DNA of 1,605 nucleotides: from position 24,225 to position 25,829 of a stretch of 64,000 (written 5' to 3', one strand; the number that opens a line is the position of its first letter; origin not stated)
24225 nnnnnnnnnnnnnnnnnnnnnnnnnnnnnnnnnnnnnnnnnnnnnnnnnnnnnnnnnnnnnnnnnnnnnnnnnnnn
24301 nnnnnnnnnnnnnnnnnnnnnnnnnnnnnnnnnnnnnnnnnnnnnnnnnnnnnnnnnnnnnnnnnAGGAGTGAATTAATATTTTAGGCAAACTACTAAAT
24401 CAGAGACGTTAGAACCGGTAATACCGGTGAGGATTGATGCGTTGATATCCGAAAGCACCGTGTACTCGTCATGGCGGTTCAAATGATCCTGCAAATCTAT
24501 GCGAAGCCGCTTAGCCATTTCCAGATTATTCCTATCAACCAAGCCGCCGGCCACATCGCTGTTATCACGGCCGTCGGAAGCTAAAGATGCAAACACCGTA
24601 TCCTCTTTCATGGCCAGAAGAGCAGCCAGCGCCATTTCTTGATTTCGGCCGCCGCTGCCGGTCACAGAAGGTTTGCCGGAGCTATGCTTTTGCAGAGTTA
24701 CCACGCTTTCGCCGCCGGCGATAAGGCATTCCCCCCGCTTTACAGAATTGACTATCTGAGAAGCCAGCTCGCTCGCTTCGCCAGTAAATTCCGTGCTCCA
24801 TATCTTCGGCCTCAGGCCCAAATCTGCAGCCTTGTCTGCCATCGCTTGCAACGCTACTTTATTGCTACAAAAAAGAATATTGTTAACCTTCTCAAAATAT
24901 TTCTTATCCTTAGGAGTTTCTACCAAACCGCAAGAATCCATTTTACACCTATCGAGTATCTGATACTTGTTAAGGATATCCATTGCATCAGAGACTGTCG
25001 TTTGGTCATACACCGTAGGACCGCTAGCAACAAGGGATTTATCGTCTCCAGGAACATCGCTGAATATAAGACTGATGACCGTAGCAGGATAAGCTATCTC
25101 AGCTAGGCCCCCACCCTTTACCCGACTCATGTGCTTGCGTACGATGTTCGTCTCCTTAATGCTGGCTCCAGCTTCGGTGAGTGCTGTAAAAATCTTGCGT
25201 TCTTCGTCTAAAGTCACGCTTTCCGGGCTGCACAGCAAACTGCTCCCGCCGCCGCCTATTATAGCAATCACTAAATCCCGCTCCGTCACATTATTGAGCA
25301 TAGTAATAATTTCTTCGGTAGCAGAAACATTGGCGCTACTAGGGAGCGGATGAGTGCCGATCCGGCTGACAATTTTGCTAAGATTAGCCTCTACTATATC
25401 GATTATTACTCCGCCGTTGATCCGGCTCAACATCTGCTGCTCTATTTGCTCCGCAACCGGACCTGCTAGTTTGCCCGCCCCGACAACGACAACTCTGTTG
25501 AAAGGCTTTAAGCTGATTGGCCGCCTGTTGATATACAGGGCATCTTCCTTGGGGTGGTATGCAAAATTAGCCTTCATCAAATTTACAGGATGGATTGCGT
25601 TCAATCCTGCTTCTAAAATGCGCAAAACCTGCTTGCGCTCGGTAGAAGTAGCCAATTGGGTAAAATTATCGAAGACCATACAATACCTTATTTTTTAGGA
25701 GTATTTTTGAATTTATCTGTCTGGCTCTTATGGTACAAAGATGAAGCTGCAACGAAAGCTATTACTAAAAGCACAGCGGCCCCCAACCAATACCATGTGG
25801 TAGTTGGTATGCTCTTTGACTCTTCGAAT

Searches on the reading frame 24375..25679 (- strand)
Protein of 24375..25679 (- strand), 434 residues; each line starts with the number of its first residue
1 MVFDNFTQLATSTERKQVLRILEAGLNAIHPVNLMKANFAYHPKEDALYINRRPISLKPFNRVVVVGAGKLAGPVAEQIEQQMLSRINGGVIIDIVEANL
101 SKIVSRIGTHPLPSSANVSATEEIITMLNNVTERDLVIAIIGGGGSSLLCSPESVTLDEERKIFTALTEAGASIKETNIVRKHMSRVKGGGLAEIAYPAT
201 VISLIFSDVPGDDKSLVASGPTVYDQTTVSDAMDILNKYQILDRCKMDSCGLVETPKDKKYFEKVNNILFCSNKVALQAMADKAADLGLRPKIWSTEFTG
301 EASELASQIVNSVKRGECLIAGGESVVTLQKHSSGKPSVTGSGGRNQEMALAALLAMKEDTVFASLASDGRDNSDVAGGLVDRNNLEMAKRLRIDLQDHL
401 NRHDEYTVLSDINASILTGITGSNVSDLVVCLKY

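Call 46: search_protein_families(library=pfam, proteins=[window:24375-25679:-], max_evalue=0.00001)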
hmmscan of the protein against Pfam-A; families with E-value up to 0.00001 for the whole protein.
window:24375-25679:- (434 aa): 2 families
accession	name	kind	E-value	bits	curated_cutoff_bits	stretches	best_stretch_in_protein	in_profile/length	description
PF13660.11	DUF4147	-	1.8e-65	221.1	23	1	18-243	2-224/234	Domain of unknown function (DUF4147)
PF05161.18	MOFRL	-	1e-25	90.4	28.3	1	318-427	2-106/106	MOFRL family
